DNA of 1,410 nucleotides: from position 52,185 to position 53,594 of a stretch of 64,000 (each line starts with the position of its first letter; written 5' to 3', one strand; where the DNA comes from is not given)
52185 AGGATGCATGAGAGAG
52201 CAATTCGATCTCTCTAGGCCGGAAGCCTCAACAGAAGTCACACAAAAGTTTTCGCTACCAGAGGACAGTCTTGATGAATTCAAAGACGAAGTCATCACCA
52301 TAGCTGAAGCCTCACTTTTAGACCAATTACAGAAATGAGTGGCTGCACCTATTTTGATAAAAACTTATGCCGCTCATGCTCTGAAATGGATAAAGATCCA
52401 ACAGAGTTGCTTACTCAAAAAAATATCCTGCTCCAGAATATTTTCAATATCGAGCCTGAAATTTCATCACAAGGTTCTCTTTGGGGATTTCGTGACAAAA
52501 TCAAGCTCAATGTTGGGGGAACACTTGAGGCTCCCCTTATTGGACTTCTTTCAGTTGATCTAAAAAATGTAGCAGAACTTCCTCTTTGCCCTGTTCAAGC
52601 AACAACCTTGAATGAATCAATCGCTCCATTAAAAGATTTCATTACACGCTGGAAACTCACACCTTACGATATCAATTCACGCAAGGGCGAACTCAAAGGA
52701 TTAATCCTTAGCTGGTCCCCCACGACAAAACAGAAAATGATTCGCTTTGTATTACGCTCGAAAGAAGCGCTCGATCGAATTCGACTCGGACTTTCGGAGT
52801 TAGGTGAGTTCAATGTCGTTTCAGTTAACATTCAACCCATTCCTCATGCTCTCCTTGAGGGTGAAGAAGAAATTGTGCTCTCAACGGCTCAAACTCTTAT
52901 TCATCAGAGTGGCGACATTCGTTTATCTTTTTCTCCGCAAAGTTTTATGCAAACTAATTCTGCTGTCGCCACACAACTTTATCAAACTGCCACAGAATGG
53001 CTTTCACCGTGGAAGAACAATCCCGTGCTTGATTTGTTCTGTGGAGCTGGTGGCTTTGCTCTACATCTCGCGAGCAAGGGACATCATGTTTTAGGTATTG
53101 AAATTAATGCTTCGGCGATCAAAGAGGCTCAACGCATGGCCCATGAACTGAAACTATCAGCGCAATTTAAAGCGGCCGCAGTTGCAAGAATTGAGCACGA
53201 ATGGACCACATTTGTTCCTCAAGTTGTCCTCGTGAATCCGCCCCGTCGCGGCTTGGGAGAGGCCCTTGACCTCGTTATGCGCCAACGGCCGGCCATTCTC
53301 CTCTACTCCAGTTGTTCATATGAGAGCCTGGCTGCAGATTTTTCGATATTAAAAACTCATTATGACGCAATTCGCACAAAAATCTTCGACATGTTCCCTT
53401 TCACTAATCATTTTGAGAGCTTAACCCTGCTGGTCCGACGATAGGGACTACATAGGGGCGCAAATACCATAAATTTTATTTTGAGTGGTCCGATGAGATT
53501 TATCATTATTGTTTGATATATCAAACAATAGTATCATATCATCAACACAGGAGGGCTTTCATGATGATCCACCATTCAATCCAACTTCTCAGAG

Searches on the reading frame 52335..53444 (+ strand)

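Call 14: search_protein_families(library=pfam, proteins=[window:52335-53444:+])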
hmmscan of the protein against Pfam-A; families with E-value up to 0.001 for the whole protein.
window:52335-53444:+ (369 aa): 10 families
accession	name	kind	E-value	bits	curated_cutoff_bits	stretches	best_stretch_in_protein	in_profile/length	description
PF05958.17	tRNA_U5-meth_tr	-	1.5e-20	74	23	1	187-368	162-356/357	tRNA (Uracil-5-)-methyltransferase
PF13847.12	Methyltransf_31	-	3.3e-09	37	27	1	227-287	3-67/145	Methyltransferase domain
PF13649.12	Methyltransf_25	-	2.1e-08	35.2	27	1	231-293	1-65/97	Methyltransferase domain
PF09445.16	Methyltransf_15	-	1.7e-06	28.1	22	1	231-271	4-44/165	RNA cap guanine-N2 methyltransferase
PF05175.20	MTS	-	6.9e-06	26.2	23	1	227-305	31-109/170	Methyltransferase small domain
PF03602.21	Cons_hypoth95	-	0.00013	22.1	24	1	222-303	35-122/182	Conserved hypothetical protein 95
PF08241.18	Methyltransf_11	-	0.00036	21.6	21.2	1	232-285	1-53/95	Methyltransferase domain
PF03848.20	TehB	-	0.00039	20.4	20.4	1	219-299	25-105/193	Tellurite resistance protein TehB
PF13679.12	Methyltransf_32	-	0.00044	20.7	27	1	224-287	22-93/143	Methyltransferase domain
PF05724.17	TPMT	-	0.0009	19.4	26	0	228-282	38-95/218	Thiopurine S-methyltransferase (TPMT)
